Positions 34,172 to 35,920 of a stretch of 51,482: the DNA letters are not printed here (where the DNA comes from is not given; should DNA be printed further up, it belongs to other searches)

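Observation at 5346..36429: Fourteen radical SAM genes in one ~31 kb co-directional, translationally coupled block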

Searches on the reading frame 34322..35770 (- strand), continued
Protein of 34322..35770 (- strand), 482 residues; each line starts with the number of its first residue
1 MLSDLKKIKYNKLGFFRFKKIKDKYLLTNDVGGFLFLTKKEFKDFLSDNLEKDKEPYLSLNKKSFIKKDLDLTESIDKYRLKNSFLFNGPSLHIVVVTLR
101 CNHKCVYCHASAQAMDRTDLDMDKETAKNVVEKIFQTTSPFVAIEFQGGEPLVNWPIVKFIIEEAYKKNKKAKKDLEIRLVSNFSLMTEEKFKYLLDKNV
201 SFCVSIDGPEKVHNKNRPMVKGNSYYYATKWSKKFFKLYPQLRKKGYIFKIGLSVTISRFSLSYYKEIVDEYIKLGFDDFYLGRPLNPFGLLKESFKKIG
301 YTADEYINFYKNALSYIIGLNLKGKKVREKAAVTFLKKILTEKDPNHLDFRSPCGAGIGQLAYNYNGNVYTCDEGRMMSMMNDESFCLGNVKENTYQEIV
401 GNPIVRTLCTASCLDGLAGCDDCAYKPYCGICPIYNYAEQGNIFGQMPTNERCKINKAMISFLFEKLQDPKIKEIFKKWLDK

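Call 36: find_encoding_contigs(protein=P0165, flank=10000, max_places=1)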
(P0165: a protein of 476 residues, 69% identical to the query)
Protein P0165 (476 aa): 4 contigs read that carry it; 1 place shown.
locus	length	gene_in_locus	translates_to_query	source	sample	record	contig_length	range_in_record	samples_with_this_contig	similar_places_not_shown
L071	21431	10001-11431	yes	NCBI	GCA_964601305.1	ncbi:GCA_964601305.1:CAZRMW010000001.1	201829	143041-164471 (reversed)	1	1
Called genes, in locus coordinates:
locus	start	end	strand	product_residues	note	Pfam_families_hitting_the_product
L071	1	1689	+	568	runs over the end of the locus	PF00118:Cpn60_TCP1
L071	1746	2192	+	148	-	-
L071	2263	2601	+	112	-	-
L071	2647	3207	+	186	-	PF04011:LemA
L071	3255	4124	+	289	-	PF01435:Peptidase_M48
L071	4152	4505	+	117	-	-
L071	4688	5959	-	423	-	PF01136:Peptidase_U32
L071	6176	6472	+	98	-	-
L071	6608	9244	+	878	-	PF03477:ATP-cone, PF00317:Ribonuc_red_lgN, PF02867:Ribonuc_red_lgC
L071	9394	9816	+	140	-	PF27806:HxsD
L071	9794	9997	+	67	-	-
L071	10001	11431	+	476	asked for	PF04055:Radical_SAM, PF13353:Fer4_12, PF13186:SPASM (faint)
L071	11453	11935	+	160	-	-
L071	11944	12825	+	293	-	-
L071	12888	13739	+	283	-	PF08241:Methyltransf_11 (weak)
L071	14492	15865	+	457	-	PF02310:B12-binding, PF04055:Radical_SAM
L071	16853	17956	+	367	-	PF04055:Radical_SAM, PF13186:SPASM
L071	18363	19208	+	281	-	PF04055:Radical_SAM, PF13353:Fer4_12 (weak)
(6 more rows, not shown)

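Call 52: search_protein_families(library=padloc, proteins=[window:34322-35770:-], max_evalue=0.001)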
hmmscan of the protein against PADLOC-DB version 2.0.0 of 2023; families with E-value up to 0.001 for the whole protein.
window:34322-35770:- (482 aa): 2 families
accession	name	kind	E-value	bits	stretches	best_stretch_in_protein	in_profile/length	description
PDLC02903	pVip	-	1.2e-13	49.2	1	97-252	6-142/257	Viperins not associated with kinases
PDLC02904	pVip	-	6.4e-11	40.3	1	97-246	9-140/262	Viperins associated with kinases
